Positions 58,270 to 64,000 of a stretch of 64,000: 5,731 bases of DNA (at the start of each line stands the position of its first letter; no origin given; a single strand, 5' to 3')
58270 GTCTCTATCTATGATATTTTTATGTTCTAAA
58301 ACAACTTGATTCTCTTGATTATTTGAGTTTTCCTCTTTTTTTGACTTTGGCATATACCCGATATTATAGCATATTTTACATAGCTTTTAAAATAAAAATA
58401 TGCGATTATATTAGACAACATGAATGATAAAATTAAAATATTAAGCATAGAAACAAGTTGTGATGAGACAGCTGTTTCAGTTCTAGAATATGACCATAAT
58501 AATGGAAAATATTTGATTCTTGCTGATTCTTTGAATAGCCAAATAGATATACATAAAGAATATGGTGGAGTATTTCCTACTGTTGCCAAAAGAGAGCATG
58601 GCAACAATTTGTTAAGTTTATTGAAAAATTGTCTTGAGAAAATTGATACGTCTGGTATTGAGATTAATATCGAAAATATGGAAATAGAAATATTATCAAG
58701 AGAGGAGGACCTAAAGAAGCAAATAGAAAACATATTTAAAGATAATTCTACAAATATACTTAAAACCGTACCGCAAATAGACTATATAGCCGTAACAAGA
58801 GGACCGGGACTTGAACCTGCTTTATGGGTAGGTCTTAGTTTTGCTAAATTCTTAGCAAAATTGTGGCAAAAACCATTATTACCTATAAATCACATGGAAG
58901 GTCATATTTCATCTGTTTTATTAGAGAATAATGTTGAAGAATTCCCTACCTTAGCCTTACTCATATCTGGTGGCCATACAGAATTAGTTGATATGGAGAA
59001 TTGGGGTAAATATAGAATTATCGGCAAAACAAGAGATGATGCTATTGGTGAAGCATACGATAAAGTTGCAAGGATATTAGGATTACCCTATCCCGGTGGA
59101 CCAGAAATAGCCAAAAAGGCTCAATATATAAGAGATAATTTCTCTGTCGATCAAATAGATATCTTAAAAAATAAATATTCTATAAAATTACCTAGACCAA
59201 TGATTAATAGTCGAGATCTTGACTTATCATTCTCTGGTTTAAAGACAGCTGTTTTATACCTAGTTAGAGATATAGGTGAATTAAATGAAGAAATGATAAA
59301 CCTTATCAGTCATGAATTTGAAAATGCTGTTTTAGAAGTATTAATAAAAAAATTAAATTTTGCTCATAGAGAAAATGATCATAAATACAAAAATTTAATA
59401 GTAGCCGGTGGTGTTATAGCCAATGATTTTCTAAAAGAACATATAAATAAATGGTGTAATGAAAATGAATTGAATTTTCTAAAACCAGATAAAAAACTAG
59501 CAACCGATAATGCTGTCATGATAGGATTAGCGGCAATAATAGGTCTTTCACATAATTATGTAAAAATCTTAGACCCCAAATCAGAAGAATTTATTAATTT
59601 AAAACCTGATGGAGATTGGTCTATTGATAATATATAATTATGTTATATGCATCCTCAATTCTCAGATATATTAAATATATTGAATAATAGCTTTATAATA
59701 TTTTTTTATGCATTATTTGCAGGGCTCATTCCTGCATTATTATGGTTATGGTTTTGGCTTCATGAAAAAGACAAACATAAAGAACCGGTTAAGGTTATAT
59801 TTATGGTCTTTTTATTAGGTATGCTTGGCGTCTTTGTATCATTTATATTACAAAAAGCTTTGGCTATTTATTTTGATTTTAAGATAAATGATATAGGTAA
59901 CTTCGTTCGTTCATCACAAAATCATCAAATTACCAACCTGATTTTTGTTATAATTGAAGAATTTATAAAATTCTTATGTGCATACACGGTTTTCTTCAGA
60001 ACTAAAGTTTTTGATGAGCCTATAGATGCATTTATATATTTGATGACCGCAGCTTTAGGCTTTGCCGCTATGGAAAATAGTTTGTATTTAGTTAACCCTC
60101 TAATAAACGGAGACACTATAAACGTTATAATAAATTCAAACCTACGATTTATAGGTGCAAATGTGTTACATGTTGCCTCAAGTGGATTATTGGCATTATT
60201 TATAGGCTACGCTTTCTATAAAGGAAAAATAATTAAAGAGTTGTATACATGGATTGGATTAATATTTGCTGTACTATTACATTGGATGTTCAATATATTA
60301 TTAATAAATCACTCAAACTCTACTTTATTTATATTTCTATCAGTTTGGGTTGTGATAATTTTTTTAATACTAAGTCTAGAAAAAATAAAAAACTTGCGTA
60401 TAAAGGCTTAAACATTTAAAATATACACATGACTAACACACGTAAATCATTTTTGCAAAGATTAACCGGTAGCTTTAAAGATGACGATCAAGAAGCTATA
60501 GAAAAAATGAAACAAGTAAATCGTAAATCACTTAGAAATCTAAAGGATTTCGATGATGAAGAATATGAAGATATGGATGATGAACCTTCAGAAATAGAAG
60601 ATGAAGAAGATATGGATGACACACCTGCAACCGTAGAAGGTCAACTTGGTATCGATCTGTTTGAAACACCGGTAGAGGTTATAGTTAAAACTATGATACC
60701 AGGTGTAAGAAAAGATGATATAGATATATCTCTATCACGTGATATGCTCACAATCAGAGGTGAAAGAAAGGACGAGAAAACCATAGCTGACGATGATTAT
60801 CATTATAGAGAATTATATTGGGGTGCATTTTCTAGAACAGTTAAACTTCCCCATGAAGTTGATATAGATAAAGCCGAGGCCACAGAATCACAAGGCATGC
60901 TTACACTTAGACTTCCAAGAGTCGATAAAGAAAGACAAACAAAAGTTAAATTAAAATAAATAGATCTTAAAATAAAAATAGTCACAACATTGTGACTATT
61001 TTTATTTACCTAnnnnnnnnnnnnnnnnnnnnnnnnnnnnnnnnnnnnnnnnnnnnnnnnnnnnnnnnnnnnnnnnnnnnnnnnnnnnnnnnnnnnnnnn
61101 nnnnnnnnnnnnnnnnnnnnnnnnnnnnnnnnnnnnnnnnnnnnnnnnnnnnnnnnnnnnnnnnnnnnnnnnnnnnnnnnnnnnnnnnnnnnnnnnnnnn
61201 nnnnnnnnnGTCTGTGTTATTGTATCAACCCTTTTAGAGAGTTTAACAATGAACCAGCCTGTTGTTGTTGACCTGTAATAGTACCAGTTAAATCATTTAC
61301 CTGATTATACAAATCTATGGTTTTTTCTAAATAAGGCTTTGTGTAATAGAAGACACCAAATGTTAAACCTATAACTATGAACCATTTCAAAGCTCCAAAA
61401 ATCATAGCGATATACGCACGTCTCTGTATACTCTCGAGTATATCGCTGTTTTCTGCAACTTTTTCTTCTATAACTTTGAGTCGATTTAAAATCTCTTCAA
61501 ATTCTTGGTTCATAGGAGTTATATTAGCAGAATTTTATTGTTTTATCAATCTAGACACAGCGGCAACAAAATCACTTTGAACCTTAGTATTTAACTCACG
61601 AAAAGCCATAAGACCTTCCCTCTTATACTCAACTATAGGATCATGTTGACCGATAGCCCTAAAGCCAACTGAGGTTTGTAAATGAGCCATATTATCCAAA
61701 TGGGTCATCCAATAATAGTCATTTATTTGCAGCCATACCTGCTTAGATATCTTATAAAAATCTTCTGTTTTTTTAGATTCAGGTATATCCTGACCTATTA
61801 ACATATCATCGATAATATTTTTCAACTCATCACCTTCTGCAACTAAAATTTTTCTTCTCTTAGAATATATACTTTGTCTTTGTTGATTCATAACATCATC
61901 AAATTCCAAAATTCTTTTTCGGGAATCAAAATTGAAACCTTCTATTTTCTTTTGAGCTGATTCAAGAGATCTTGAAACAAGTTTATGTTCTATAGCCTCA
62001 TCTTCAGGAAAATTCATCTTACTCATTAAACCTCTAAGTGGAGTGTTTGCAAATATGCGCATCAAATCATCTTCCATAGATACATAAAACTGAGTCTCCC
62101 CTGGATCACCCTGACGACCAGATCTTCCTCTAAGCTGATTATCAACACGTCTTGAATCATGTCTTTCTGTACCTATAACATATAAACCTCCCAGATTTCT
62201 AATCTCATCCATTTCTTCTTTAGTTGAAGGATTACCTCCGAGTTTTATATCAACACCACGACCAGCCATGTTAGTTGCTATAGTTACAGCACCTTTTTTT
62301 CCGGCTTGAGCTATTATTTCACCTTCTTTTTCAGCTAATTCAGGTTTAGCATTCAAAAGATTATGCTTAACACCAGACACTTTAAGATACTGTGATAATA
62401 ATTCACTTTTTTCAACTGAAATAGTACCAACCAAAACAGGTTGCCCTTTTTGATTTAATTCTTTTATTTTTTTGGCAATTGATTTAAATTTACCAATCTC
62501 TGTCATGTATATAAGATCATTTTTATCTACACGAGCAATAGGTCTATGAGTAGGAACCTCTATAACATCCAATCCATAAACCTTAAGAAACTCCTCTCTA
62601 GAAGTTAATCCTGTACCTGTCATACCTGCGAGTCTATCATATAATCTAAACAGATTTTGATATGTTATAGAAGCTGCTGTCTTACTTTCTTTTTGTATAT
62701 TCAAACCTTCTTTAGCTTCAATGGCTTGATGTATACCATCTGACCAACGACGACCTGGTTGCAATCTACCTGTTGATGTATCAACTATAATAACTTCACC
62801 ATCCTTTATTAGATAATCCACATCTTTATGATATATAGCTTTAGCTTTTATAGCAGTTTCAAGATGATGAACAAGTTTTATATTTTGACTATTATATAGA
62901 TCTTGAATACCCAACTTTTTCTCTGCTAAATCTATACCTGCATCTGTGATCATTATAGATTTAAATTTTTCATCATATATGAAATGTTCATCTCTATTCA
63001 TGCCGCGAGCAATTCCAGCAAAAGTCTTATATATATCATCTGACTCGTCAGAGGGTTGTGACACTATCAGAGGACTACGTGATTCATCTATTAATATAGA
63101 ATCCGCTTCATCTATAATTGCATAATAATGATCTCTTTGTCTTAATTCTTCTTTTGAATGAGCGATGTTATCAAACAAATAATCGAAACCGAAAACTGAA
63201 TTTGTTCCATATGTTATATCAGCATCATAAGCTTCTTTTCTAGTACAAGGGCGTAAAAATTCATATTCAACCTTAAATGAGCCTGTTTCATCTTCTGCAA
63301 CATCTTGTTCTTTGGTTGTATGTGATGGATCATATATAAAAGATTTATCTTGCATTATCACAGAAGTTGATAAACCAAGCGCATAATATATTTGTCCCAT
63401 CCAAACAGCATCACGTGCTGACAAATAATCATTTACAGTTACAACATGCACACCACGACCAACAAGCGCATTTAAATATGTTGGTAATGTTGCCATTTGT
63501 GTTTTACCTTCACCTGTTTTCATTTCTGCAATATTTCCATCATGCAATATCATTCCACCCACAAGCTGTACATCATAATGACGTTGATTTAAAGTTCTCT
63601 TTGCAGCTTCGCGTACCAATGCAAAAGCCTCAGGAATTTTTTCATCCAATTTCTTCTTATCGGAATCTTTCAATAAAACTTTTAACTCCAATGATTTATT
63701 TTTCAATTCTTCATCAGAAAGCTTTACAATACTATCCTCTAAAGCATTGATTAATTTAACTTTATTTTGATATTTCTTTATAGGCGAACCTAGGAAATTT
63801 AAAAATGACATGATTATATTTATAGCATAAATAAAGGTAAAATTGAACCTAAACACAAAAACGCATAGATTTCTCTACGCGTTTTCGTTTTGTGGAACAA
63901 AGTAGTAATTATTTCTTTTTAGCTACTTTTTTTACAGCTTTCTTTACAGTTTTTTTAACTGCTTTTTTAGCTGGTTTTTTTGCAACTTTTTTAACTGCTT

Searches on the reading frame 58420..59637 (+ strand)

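Call 8: search_protein_families(library=pfam, proteins=[window:58420-59637:+], max_evalue=0.001)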
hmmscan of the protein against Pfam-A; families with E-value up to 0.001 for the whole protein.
window:58420-59637:+ (405 aa): 2 families
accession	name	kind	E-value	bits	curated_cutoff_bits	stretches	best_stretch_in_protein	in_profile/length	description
PF00814.31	TsaD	-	3.9e-76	256.7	24.8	2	116-369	47-263/264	tRNA N6-adenosine threonylcarbamoyltransferase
PF22521.2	HypF_C_2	-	0.00022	21.5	27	1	289-369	162-240/241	Carbamoyltransferase, Kae1-like Domain, second subdomain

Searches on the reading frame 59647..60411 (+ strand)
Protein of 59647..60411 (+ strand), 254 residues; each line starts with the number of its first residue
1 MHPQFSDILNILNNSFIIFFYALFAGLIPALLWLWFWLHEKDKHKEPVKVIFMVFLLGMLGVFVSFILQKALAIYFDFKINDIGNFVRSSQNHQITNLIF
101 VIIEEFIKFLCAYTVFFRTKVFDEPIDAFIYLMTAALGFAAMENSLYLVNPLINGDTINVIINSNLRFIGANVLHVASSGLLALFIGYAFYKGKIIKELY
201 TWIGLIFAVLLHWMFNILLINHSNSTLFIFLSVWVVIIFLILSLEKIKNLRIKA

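Call 74: search_protein_families(library=pfam, proteins=[window:59647-60411:+], max_evalue=0.001)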
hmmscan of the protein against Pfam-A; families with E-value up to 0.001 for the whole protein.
window:59647-60411:+ (254 aa): 1 family
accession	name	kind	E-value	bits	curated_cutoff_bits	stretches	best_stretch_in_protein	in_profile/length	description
PF13367.11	PrsW-protease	-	1.7e-26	93.5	23.5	1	46-240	1-194/196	PrsW family intramembrane metalloprotease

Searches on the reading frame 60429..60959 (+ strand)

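Call 74: search_protein_families(library=pfam, proteins=[window:60429-60959:+], max_evalue=0.001)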
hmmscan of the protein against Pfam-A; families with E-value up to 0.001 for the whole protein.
window:60429-60959:+ (176 aa): 1 family
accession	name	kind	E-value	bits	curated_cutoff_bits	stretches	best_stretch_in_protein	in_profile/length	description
PF00011.27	HSP20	-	2.1e-16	60.3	20.8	1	80-174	5-97/102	Hsp20/alpha crystallin family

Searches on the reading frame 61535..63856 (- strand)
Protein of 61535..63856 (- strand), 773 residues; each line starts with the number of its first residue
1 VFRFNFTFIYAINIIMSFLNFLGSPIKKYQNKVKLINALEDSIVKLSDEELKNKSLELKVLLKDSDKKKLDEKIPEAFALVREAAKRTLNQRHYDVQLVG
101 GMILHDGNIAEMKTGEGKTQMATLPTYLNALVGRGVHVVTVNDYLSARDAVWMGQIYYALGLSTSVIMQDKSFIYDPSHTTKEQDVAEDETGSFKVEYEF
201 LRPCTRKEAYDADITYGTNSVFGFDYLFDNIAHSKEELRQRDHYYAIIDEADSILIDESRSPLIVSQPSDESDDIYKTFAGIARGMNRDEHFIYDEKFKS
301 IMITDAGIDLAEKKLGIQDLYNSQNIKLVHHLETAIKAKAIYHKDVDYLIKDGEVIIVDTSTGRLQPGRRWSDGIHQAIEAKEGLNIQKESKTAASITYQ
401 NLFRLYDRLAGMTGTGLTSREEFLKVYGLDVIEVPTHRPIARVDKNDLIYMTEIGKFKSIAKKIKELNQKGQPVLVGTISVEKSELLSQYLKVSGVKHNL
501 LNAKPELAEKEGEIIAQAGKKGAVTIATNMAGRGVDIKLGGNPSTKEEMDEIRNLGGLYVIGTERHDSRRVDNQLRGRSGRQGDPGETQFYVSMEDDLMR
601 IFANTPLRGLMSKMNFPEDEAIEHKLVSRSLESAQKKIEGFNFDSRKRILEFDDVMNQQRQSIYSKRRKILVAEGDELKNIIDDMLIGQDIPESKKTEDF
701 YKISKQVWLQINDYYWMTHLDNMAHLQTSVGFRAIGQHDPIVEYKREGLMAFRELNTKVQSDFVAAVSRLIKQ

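Call 8: search_protein_families(library=pfam, proteins=[window:61535-63856:-], max_evalue=0.001)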
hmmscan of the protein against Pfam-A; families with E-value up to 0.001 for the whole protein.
window:61535-63856:- (773 aa): 4 families
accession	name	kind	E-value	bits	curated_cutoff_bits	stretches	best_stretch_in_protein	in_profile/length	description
PF07517.20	SecA_DEAD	-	2.3e-109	365.6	24.6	1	25-423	12-289/290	SecA DEAD-like domain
PF21090.3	P-loop_SecA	-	3.8e-77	259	27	2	439-546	1-106/205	SecA P-loop domain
PF07516.18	SecA_SW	-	2.7e-41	142.3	26.7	2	621-686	1-65/200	SecA Wing and Scaffold domain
PF01043.26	SecA_PP_bind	-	1.6e-37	128.9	23.5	1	272-380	2-110/110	SecA preprotein cross-linking domain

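Call 29: find_encoding_contigs(protein=window:61535-63856:-, flank=10000, max_places=4)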
Protein window:61535-63856:- (773 aa): no gene with exactly this product is on record in the collection.
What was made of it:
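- Tried and rejected: The SecA protein is not on record (call 29).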
